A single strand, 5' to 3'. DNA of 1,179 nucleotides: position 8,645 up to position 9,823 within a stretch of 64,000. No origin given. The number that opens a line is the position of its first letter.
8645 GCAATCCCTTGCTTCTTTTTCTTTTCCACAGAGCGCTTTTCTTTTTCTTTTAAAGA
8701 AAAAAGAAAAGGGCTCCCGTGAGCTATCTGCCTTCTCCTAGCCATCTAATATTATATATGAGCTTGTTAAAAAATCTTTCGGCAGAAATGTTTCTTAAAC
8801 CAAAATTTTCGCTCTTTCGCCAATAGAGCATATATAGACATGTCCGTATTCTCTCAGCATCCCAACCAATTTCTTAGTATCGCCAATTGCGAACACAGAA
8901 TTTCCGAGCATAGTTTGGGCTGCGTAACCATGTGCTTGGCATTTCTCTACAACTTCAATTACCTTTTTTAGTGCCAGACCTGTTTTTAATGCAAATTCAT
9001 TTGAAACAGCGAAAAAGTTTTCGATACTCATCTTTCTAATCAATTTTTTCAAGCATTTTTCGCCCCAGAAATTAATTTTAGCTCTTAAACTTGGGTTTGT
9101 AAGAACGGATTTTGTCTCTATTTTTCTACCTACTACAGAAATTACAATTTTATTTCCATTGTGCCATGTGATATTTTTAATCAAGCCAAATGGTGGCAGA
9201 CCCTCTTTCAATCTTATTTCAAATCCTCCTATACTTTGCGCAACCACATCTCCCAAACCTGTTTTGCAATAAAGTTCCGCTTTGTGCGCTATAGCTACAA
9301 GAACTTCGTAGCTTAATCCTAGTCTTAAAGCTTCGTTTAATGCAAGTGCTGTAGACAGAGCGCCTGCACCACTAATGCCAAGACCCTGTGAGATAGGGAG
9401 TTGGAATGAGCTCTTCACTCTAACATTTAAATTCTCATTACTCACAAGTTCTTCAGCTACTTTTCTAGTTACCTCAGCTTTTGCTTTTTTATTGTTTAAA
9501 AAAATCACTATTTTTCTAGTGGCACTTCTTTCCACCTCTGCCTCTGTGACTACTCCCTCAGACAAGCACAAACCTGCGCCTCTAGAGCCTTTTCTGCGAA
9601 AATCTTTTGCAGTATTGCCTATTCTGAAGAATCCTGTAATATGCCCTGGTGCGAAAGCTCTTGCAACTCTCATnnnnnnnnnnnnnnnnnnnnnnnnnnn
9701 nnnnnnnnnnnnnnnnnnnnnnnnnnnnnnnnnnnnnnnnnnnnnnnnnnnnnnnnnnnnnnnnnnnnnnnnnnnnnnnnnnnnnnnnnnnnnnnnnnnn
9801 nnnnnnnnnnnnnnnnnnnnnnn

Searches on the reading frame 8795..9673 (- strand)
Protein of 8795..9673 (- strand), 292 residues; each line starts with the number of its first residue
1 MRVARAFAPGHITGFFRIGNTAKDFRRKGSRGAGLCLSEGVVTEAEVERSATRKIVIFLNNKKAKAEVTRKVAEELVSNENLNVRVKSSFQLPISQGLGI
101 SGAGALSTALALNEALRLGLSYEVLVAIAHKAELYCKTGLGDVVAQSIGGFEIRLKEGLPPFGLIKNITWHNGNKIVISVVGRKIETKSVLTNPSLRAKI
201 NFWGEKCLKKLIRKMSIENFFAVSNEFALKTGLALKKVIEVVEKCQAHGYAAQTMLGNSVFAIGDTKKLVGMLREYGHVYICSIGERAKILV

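Call 15: find_homologous_proteins(query=window:8795-9673:-)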
Query window:8795-9673:- (292 aa): 2227 proteins with E <= 0.001 among 5062 candidates; the best 120 are listed.
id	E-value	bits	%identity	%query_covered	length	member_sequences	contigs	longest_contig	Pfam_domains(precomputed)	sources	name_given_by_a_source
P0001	5.4e-184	628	100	100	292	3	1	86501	PF00288.33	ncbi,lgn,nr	ncbi:MAG: pantoate kinase [Candidatus Thermoplasmatota archaeon]|nr:pantoate kinase [Candidatus Ther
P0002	4.7e-133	461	71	100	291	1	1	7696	PF00288.33,PF22700.3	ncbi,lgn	ncbi:MAG: pantoate kinase [Candidatus Thermoplasmatota archaeon]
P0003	3.4e-130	452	70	100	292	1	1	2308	PF00288.33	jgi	jgi:pantoate kinase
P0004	3.6e-108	379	62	99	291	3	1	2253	PF00288.33,PF22700.3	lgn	-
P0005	1.6e-104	367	60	99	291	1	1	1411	PF00288.33,PF22700.3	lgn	-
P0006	3.7e-104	366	59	100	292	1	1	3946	PF00288.33,PF22700.3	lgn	-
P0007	2.6e-96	340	55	99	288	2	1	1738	PF00288.33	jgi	-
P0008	1.6e-95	338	55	99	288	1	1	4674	PF00288.33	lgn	-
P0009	2.1e-95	337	55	99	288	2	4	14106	PF00288.33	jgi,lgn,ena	-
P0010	1.8e-94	334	54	98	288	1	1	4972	PF00288.33,PF22700.3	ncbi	-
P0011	3.1e-94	334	53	99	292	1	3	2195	PF00288.33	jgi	jgi:pantoate kinase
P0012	4.2e-94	333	53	99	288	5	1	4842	PF00288.33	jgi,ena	-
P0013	9.2e-93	329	53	98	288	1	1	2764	PF00288.33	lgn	-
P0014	2.9e-92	327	53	99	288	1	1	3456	PF00288.33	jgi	-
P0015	6.3e-92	326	51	99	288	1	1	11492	PF00288.33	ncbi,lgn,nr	ncbi:MAG: pantoate kinase [Thermoplasmatales archaeon]|nr:pantoate kinase [Thermoplasmatales archaeo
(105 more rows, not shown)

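Call 17: find_encoding_contigs(protein=P0002, flank=6000, max_places=3)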
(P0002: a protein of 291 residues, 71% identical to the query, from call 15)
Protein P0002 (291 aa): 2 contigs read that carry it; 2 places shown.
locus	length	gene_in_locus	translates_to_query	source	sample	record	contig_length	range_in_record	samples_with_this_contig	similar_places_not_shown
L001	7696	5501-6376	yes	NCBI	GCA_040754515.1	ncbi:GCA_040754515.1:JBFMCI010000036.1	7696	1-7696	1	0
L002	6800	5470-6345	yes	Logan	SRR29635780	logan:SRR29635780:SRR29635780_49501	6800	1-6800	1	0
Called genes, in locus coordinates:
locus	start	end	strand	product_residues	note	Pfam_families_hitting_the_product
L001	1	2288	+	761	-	PF13175:AAA_15 (weak), PF13476:AAA_23, PF13555:AAA_29 (weak)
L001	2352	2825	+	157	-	PF00571:CBS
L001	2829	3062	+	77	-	-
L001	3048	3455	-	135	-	PF01998:DUF131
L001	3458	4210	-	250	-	-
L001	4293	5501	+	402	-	PF02441:Flavoprotein, PF04127:DFP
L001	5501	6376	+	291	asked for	PF22700:MVD-like_N (weak), PF00288:GHMP_kinases_N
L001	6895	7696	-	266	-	PF00589:Phage_integrase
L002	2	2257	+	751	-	?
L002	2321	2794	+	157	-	PF00571:CBS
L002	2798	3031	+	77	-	-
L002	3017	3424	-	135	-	PF01998:DUF131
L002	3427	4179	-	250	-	-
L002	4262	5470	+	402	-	PF02441:Flavoprotein, PF04127:DFP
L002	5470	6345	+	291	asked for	PF22700:MVD-like_N (weak), PF00288:GHMP_kinases_N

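Call 18: find_encoding_contigs(protein=P0009, flank=6000, max_places=3)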
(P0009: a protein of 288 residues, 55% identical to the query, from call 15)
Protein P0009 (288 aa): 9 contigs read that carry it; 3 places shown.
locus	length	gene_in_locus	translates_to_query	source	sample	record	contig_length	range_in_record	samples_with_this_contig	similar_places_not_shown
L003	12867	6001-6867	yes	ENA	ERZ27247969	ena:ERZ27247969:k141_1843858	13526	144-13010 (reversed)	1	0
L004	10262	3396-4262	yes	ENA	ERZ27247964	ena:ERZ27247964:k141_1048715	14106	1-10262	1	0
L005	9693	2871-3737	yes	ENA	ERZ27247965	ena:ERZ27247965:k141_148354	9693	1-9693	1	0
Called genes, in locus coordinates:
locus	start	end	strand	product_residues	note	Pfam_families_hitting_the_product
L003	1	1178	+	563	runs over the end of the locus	?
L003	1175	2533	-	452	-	PF01368:DHH, PF21763:DHH_CID, PF02272:DHHA1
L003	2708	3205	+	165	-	PF00571:CBS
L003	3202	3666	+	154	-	PF00571:CBS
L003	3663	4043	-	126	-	PF01998:DUF131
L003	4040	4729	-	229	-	-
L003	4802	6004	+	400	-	PF02441:Flavoprotein, PF04127:DFP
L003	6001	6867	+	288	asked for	PF00288:GHMP_kinases_N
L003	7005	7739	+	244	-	PF02006:PPS_PS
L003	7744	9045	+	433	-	PF01336:tRNA_anti-codon, PF00152:tRNA-synt_2, PF01409:tRNA-synt_2d (faint)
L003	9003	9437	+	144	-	-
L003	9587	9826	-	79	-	-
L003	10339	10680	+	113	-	PF13412:HTH_24 (weak), PF21984:DnaD_N (weak)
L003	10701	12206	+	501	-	PF04055:Radical_SAM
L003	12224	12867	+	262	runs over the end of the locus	?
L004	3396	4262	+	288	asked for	PF00288:GHMP_kinases_N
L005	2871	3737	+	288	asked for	PF00288:GHMP_kinases_N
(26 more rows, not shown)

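Call 25: find_encoding_contigs(protein=P0003, flank=6000, max_places=3)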
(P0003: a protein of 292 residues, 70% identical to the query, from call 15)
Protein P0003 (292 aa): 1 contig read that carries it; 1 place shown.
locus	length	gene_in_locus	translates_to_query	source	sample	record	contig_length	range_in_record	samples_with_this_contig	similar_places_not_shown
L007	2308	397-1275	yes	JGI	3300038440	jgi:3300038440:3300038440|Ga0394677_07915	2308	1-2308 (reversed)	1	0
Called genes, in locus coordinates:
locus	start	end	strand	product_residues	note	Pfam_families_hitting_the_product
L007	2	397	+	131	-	?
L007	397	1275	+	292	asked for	PF00288:GHMP_kinases_N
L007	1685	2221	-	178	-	-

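Call 26: find_encoding_contigs(protein=P0004, flank=6000, max_places=3)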
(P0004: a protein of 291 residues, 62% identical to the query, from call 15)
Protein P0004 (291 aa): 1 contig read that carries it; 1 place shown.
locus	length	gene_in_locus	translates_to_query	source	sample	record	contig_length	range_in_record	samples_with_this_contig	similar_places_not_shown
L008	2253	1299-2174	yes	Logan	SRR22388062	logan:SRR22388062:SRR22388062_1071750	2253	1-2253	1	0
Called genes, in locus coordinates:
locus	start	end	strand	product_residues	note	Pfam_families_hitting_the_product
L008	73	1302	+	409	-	PF02441:Flavoprotein, PF04127:DFP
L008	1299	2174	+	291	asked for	PF22700:MVD-like_N (weak), PF00288:GHMP_kinases_N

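Call 27: find_encoding_contigs(protein=P0006, flank=6000, max_places=3)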
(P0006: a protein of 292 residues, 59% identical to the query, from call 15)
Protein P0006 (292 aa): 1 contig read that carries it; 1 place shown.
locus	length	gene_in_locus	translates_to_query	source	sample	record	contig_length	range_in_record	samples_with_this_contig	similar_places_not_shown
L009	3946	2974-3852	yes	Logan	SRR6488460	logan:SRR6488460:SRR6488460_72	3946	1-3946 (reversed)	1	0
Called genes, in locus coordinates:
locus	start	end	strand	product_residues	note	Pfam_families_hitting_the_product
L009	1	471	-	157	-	?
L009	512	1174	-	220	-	PF01555:N6_N4_Mtase, PF02475:TRM5-TYW2_MTfase (weak)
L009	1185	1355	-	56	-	-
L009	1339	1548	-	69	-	-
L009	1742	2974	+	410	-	PF02441:Flavoprotein, PF04127:DFP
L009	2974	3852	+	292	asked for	PF22700:MVD-like_N (weak), PF00288:GHMP_kinases_N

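Call 67: find_encoding_contigs(protein=P0005, flank=3000, max_places=3)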
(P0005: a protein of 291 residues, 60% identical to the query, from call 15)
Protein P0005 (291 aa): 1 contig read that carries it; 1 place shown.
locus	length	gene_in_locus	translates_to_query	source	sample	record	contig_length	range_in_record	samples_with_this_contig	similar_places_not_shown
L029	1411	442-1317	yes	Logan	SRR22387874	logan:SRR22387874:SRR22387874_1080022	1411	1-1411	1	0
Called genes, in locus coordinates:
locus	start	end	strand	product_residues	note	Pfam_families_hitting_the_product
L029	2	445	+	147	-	?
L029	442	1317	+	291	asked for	PF22700:MVD-like_N (weak), PF00288:GHMP_kinases_N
